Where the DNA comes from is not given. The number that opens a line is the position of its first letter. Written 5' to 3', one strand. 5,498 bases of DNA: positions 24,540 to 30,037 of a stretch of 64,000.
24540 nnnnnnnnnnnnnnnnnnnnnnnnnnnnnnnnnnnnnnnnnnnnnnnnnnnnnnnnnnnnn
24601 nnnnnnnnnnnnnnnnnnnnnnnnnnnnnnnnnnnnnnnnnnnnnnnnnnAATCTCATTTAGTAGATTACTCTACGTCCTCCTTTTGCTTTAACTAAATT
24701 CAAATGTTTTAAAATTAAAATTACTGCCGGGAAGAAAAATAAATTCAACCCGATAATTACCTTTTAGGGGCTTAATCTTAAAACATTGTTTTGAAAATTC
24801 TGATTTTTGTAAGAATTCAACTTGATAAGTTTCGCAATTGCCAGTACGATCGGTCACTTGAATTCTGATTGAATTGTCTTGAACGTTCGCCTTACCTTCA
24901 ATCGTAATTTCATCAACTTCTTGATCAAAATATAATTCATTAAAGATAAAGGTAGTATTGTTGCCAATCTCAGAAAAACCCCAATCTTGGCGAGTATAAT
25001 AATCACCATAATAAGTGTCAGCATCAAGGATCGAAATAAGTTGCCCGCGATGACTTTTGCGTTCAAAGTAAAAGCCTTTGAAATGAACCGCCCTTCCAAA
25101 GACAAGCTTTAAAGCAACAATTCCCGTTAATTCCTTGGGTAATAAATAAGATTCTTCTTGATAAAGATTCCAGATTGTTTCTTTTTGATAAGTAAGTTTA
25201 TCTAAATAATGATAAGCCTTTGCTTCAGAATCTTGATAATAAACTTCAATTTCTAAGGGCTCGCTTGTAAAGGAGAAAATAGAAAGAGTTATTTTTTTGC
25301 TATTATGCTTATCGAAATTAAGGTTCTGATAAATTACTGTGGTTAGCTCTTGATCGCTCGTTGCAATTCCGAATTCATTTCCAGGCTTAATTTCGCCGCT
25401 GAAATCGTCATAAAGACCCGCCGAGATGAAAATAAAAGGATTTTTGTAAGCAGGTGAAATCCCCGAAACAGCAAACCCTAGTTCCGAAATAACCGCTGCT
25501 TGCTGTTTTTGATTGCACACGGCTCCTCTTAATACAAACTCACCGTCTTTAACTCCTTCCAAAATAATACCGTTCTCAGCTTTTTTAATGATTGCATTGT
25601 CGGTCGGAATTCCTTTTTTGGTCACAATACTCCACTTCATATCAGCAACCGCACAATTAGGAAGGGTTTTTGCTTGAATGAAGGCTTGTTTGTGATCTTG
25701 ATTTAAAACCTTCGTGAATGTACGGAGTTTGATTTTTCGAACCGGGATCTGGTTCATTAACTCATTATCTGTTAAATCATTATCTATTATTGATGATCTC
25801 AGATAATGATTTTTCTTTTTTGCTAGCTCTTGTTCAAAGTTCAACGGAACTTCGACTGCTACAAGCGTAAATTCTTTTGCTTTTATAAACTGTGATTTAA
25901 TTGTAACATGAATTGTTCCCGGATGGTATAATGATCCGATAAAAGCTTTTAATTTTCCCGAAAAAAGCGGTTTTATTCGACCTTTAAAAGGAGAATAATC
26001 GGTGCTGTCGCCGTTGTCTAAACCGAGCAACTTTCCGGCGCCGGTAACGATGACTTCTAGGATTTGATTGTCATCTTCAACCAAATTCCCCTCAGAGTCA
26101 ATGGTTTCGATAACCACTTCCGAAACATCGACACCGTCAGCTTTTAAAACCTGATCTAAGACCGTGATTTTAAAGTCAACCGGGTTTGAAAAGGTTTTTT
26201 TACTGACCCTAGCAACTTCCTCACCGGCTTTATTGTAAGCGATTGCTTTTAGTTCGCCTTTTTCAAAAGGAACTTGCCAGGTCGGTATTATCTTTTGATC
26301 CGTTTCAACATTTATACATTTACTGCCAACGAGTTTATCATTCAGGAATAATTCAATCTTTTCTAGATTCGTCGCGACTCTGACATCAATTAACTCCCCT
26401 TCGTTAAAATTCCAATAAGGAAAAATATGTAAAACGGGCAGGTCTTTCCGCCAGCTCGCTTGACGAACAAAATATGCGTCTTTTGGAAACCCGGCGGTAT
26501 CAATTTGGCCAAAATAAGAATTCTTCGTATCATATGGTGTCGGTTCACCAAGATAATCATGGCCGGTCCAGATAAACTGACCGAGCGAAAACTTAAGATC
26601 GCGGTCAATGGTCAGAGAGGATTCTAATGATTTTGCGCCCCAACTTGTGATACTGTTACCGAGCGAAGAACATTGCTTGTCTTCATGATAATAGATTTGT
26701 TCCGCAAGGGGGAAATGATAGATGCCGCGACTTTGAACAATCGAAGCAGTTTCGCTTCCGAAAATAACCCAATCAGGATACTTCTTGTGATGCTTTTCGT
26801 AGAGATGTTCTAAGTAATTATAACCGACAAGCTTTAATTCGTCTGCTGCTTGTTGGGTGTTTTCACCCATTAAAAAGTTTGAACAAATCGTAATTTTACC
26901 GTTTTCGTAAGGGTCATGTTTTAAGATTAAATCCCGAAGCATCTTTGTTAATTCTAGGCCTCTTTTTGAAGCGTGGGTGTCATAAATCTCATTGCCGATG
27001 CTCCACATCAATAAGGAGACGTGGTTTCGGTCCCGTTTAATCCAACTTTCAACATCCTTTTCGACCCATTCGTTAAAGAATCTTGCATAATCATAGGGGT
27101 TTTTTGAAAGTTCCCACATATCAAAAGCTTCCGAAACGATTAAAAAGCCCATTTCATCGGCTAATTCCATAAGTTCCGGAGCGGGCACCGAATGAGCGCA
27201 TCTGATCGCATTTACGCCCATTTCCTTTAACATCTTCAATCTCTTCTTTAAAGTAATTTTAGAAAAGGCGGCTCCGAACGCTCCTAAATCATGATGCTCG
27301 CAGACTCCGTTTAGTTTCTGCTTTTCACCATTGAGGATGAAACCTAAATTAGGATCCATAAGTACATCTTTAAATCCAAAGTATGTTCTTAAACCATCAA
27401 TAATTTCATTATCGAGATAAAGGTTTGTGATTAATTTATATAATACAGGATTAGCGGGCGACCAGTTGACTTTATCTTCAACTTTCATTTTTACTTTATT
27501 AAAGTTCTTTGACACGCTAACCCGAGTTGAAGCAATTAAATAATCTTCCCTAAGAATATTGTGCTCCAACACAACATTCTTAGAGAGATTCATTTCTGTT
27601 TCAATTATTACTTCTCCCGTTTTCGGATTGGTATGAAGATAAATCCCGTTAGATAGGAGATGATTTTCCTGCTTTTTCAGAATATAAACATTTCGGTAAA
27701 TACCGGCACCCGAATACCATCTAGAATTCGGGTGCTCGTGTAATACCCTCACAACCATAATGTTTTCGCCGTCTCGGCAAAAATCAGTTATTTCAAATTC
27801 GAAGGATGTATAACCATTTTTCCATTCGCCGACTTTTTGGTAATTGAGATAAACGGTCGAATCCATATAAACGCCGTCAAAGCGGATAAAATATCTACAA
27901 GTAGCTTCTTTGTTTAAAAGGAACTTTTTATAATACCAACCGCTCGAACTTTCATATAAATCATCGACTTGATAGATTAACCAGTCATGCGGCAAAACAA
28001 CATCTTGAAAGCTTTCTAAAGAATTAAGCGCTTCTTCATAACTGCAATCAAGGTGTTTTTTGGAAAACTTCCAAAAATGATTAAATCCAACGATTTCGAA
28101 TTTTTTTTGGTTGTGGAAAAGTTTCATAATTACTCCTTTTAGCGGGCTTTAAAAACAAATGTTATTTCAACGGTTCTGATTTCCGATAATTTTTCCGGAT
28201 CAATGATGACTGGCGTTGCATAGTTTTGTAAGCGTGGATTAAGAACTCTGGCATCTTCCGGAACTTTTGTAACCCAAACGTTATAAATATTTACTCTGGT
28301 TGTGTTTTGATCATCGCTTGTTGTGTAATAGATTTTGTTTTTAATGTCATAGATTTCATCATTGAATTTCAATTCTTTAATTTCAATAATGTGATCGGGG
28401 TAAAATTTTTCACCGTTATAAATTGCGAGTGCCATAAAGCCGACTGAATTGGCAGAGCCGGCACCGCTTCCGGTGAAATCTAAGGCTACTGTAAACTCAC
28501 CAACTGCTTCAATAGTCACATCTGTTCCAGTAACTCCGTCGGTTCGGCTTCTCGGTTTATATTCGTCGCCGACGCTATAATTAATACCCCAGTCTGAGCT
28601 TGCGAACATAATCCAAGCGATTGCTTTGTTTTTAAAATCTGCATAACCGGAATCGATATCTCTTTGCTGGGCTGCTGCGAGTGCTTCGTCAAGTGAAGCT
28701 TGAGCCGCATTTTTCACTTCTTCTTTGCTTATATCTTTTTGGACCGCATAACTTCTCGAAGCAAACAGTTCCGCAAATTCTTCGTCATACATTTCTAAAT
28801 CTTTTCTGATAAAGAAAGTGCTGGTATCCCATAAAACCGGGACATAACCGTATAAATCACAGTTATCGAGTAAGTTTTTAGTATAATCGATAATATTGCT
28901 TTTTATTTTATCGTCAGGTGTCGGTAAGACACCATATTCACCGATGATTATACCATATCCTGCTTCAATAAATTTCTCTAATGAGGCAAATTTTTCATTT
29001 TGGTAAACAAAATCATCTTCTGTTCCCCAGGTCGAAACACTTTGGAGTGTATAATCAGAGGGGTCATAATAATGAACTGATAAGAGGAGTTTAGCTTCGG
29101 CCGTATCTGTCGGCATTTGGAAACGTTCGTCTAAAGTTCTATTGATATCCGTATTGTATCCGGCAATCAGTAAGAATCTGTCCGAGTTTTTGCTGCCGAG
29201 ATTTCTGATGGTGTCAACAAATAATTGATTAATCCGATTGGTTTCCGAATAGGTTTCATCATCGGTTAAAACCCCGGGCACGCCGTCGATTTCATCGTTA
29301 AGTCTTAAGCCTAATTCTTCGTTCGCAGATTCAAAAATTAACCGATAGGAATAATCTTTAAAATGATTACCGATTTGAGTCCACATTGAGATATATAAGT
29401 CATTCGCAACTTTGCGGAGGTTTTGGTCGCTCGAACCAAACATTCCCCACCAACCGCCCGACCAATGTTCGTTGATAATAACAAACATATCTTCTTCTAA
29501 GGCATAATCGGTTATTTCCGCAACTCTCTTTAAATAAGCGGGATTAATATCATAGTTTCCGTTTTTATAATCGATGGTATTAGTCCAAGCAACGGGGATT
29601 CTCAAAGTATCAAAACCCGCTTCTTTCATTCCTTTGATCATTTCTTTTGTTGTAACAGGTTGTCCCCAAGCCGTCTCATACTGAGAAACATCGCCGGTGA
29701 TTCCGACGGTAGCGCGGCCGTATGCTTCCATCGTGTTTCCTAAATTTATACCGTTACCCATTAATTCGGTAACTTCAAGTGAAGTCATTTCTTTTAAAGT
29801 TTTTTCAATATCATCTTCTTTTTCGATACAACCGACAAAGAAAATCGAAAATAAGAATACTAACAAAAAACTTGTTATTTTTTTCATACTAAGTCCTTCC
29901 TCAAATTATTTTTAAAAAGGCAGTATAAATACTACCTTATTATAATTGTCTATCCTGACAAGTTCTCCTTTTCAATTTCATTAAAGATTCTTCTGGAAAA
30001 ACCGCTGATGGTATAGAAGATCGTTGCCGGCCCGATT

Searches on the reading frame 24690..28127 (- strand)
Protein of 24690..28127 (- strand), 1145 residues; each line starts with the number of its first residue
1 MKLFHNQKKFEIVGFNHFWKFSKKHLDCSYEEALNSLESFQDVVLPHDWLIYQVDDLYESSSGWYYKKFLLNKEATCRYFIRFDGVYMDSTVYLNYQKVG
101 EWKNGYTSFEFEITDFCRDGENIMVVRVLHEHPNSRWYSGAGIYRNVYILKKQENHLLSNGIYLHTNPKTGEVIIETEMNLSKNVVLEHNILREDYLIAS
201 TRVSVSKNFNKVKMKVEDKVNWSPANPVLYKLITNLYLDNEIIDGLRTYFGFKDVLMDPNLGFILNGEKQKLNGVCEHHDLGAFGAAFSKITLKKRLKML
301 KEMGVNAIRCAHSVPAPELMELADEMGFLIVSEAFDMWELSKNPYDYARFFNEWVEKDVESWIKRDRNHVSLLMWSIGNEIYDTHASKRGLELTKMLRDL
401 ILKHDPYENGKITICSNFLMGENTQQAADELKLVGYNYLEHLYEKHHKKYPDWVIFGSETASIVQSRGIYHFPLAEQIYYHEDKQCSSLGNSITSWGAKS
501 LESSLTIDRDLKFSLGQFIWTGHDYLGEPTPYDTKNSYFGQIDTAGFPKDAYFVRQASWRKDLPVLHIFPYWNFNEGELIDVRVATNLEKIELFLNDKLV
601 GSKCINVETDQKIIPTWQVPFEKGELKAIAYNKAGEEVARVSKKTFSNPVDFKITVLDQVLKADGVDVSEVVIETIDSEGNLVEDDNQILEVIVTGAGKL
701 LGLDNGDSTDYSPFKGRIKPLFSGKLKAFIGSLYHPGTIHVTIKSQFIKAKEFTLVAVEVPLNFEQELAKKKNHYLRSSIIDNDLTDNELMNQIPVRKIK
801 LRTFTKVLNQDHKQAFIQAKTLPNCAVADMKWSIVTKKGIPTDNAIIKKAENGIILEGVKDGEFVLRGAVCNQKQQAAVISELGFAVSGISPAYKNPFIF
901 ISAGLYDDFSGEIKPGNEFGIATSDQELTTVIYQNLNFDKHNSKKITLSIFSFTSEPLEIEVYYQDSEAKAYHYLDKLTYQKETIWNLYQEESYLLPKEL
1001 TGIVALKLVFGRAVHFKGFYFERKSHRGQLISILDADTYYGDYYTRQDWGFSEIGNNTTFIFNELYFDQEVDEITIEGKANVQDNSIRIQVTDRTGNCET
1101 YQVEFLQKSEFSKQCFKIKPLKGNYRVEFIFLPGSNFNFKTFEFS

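Call 14: search_protein_families(library=pfam, proteins=[window:24690-28127:-], max_evalue=0.00001)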
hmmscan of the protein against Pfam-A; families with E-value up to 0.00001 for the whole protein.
window:24690-28127:- (1145 aa): 6 families
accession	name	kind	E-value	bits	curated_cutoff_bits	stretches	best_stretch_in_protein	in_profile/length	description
PF18565.7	Glyco_hydro2_C5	-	5.1e-22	78.1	32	1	654-752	3-101/103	Glycoside hydrolase family 2 C-terminal domain 5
PF02836.23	Glyco_hydro_2_C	-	6.9e-20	71.8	21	1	263-399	8-154/302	Glycosyl hydrolases family 2, TIM barrel domain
PF16355.11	DUF4982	-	2.3e-18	66.3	23.9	1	577-639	1-61/61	Domain of unknown function (DUF4982)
PF02837.24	Glyco_hydro_2_N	-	2.4e-17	63.8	28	1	16-152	5-168/169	Glycosyl hydrolases family 2, sugar binding domain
PF00703.27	Glyco_hydro_2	-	5.3e-08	34.1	23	1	171-253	18-109/109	Glycosyl hydrolases family 2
PF22666.2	Glyco_hydro_2_N2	-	1.1e-07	32.6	27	1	60-128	47-117/167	Glycosyl hydrolase 2 galactose-binding domain-like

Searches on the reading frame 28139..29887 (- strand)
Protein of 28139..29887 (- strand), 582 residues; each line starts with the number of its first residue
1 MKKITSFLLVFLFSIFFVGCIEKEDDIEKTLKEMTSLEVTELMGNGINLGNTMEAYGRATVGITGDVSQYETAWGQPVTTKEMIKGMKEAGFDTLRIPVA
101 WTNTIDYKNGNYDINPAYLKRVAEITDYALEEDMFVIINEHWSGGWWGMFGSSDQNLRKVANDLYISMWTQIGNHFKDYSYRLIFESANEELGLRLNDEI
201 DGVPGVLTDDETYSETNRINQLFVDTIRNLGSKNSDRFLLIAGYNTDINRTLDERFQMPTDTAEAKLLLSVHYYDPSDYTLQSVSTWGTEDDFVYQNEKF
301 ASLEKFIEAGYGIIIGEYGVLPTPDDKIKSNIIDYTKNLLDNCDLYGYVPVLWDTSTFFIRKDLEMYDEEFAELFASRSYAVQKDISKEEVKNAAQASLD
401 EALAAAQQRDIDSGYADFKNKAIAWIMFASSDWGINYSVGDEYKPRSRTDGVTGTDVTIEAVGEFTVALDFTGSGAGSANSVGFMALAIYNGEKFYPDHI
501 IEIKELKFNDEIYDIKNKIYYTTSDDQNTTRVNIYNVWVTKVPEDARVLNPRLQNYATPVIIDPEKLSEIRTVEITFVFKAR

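Call 3: search_protein_families(library=pfam, proteins=[window:28139-29887:-], max_evalue=1)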
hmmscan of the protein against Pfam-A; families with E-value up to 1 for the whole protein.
window:28139-29887:- (582 aa): 2 families
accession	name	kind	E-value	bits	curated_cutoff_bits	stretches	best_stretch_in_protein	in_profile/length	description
PF00150.24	Cellulase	-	1.8e-41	142.9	23.5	1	66-354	9-267/272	Cellulase (glycosyl hydrolase family 5)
PF14488.12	DUF4434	-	0.056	13.4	30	1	82-180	23-126/283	Domain of unknown function (DUF4434)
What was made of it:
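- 28139..29887 (-): GH5 lipoprotein (582 aa). The catalytic domain (aa ~30-400) is closest to GH5_4 endo-xyloglucanases. Pfam PF00150, E 1.8e-41 (call 3).
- On GH5 subfamily 4 (for the enzyme carrying the fifth copy): PF00150, E 1.8e-41 (call 3).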

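Call 4: search_protein_families(library=ncbifam, proteins=[window:28139-29887:-], max_evalue=1)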
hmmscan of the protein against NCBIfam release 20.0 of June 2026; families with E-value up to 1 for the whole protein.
window:28139-29887:- (582 aa): 2 families
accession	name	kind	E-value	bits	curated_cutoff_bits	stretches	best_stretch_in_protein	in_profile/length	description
NF051847.1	EndGlycCerase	equivalog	0.027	13.1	700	1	80-144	60-121/455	endoglycoceramidase I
NF047561.1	orf58_phage_fam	subfamily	0.46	9.8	170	0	501-537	7-45/257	phage protein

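Call 51: search_solved_structures(query=window:28139-29887:-, max_evalue=1e-10)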
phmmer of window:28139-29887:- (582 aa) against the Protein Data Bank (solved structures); distinct sequences matched with E-value up to 1e-10: 53.
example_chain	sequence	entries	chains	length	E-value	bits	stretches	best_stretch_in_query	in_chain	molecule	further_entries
3zmr_A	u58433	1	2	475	9e-50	173.1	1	31-355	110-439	CELLULASE (GLYCOSYL HYDROLASE FAMILY 5)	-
6xrk_A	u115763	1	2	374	9.3e-46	159.9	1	33-371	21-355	Glycoside hydrolase type 1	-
2jep_A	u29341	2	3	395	2.1e-45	158.7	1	36-355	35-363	XYLOGLUCANASE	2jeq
6mq4_A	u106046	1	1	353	2.2e-44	155.3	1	31-347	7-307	cellulase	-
4x0v_A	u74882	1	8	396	3.7e-43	151.3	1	36-359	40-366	Beta-1,3-1,4-glucanase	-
6xsu_A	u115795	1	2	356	4.1e-43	151.2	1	32-355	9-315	GH5-4 broad specificity endoglucanase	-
5h4r_A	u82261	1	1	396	8.5e-43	150.1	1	36-359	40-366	Beta-1,3-1,4-glucanase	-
6wqp_A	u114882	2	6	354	1.6e-40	142.6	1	31-358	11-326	Endoglucanase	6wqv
6q1i_A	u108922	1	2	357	3.9e-40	141.3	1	35-337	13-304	Endoglucanase A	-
4nf7_A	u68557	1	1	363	1e-39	139.9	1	37-326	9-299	Endo-1,4-beta-glucanase Cel5C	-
6pz7_A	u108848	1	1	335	2.7e-39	138.6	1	61-356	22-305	Endoglucanase family 5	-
6wqy_A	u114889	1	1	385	7.5e-39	137.1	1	33-355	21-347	Cellulase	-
6ui3_A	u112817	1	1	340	3.3e-38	134.9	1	33-358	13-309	Cellulase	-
3ndy_A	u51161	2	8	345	4.9e-38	134.4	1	39-356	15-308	Endoglucanase D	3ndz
3vdh_A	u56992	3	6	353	6.2e-38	134.1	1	33-328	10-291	B-1,4-endoglucanase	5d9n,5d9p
4w85_A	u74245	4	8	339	6.7e-30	107.5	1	43-357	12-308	Xyloglucan-specific endo-beta-1,4-glucanase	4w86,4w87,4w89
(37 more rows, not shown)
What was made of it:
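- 28139..29887 (-): Best PDB sequence hits: 3zmr at 9e-50 and 2jep 'xyloglucanase' at 2e-45 (call 51).
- On GH5 subfamily 4 (for the enzyme carrying the fifth copy): Best PDB hits are 3zmr, 2jep, 6xsu ('GH5-4') and 4w85 ('xyloglucan-specific') (call 51).
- The GH5 is closest to the XyGUL endo-xyloglucanase 3zmr and the xyloglucanase 2jep (call 51).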
